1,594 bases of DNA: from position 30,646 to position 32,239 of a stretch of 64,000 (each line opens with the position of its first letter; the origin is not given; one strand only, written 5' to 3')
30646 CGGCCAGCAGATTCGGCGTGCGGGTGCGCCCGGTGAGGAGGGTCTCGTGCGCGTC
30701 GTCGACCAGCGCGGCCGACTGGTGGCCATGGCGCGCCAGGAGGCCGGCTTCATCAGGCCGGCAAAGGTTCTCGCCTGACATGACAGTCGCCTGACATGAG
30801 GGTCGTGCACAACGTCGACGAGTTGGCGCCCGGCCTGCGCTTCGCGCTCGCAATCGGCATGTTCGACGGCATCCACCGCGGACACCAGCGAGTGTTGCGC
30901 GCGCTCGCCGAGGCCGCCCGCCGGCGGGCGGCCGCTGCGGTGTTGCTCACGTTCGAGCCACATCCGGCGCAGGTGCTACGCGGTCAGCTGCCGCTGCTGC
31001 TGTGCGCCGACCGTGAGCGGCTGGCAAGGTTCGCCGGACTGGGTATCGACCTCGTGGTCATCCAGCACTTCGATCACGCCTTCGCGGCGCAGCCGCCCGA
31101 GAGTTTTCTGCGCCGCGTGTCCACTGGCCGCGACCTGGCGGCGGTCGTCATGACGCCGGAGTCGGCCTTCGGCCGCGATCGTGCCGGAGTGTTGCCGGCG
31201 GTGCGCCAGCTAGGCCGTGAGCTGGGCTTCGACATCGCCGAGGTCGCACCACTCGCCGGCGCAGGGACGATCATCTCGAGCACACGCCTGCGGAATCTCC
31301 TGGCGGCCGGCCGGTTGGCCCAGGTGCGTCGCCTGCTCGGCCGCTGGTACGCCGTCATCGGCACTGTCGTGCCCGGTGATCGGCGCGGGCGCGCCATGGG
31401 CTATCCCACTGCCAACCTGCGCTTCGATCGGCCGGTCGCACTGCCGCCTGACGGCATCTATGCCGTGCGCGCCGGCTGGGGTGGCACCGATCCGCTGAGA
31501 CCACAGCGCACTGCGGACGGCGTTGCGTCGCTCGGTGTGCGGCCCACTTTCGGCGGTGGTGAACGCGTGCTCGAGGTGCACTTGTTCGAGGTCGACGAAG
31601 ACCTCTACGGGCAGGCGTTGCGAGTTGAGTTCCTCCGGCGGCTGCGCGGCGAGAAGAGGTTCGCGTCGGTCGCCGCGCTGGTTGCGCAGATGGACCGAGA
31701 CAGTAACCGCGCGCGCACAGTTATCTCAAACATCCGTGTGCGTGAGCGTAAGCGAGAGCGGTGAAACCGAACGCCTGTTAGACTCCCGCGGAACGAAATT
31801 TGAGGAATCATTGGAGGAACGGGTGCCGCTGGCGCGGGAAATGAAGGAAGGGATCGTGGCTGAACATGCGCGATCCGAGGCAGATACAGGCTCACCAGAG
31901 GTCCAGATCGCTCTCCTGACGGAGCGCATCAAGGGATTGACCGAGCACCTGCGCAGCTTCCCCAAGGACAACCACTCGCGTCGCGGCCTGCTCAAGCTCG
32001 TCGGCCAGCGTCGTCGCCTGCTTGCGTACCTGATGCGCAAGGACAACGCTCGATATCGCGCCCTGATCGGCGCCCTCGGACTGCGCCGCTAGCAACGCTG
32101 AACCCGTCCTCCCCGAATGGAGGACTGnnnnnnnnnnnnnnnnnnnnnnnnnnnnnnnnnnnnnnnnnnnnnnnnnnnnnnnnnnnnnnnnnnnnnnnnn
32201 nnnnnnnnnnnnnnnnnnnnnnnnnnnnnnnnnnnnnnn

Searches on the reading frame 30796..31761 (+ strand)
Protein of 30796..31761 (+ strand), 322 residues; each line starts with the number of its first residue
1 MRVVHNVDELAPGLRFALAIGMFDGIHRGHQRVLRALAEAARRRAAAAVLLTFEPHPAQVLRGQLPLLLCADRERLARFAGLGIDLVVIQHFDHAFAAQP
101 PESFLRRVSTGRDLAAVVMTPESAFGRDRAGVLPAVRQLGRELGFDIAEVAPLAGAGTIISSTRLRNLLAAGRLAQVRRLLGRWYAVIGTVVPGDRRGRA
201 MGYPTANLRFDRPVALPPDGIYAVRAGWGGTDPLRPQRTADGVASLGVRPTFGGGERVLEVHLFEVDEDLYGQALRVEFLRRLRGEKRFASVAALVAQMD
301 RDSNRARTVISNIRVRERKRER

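Call 29: search_protein_families(library=pfam, proteins=[window:30796-31761:+], max_evalue=0.001)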
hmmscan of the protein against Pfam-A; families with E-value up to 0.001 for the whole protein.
window:30796-31761:+ (322 aa): 2 families
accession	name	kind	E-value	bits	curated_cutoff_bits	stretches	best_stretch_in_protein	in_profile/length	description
PF01687.23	Flavokinase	-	3.7e-38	131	19.6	1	181-309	1-123/124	Riboflavin kinase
PF06574.18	FAD_syn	-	5.5e-34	117.7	27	1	17-164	9-158/158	FAD synthetase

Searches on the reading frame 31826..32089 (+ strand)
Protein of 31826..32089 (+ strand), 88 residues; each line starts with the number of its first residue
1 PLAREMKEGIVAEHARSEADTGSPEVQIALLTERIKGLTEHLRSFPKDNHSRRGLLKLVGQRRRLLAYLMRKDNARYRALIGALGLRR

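Call 29: search_protein_families(library=pfam, proteins=[window:31826-32089:+], max_evalue=0.001)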
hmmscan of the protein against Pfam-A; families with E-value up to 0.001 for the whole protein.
window:31826-32089:+ (88 aa): 1 family
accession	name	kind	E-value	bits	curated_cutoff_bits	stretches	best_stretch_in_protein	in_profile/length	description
PF00312.27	Ribosomal_S15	-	4.4e-35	120.1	31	1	7-87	1-81/81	Ribosomal protein S15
